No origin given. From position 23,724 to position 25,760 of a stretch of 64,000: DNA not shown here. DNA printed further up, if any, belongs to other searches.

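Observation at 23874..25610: ATP-grasp ligase fused to a low-molecular-weight protein-tyrosine phosphatase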

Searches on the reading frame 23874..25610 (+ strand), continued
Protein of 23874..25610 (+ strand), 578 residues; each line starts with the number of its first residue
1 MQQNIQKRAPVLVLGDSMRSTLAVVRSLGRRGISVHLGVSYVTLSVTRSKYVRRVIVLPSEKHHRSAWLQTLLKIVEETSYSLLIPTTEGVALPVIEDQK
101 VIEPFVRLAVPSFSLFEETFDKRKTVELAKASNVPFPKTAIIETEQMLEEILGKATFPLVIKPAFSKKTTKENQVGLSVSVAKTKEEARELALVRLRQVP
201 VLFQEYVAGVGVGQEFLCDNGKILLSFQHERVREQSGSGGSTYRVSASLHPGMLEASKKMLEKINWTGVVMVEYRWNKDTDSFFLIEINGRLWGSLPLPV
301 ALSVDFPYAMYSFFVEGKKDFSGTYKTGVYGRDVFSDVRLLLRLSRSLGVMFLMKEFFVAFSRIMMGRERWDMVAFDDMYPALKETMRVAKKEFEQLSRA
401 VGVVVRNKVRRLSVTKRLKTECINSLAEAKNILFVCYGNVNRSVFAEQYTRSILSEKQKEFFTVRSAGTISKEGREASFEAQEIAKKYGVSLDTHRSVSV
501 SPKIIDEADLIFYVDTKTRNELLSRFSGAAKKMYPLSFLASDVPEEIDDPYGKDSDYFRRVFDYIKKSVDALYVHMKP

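Call 80: search_protein_families(library=pfam, alignment_id=A4, max_evalue=0.001)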
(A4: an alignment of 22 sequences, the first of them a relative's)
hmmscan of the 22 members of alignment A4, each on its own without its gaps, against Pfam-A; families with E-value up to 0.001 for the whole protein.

A. member 1, P0005 (950 aa): 7 families
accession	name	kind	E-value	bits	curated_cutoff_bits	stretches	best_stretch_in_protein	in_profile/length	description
PF01451.26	LMWPc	-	1.1e-23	84.4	23.2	1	803-944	1-144/144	Low molecular weight phosphotyrosine protein phosphatase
PF00534.26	Glycos_transf_1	-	2e-21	76.7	26.4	1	192-356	2-164/172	Glycosyl transferases group 1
PF13692.12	Glyco_trans_1_4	-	2.4e-21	77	27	1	206-349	2-141/142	Glycosyl transferases group 1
PF15632.11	ATPgrasp_Ter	-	8.3e-08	32.5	29.1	1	579-708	2-121/131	ATP-grasp in the biosynthetic pathway with Ter operon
PF13439.12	Glyco_transf_4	-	2.8e-06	27.9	28.5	0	24-183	11-168/170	Glycosyltransferase Family 4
PF13524.12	Glyco_trans_1_2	-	3.3e-06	27.5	25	1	269-376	37-141/144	Glycosyl transferase-like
PF02786.22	CPSase_L_D2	-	0.00041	20.4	19.8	0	634-699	141-207/211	Carbamoyl-phosphate synthase L chain, ATP binding domain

B. families by the number of members that match (of 22 scanned): 23 families
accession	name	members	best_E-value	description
PF15632.11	ATPgrasp_Ter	22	1.6e-13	ATP-grasp in the biosynthetic pathway with Ter operon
PF01451.26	LMWPc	18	1e-23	Low molecular weight phosphotyrosine protein phosphatase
PF02786.22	CPSase_L_D2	14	2.1e-08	Carbamoyl-phosphate synthase L chain, ATP binding domain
PF13480.13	Acetyltransf_6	11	7.9e-34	Acetyltransferase (GNAT) domain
PF00534.26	Glycos_transf_1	4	1.2e-41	Glycosyl transferases group 1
PF13692.12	Glyco_trans_1_4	4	2.7e-34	Glycosyl transferases group 1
PF02655.19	ATP-grasp_3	4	0.00019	ATP-grasp domain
PF13439.12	Glyco_transf_4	3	8.3e-24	Glycosyltransferase Family 4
PF13524.12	Glyco_trans_1_2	3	8e-09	Glycosyl transferase-like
PF13579.12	Glyco_trans_4_4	2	1.3e-14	Glycosyl transferase 4-like domain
PF24793.1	GINT1_N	1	2.2e-44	Glucosamine inositolphosphorylceramide transferase 1, N-terminal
PF00535.33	Glycos_transf_2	1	2.1e-26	Glycosyl transferase family 2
PF02585.22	PIG-L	1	5.3e-24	GlcNAc-PI de-N-acetylase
PF13641.12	Glyco_tranf_2_3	1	4.3e-21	Glycosyltransferase like family 2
PF13578.12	Methyltransf_24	1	1.1e-15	Methyltransferase domain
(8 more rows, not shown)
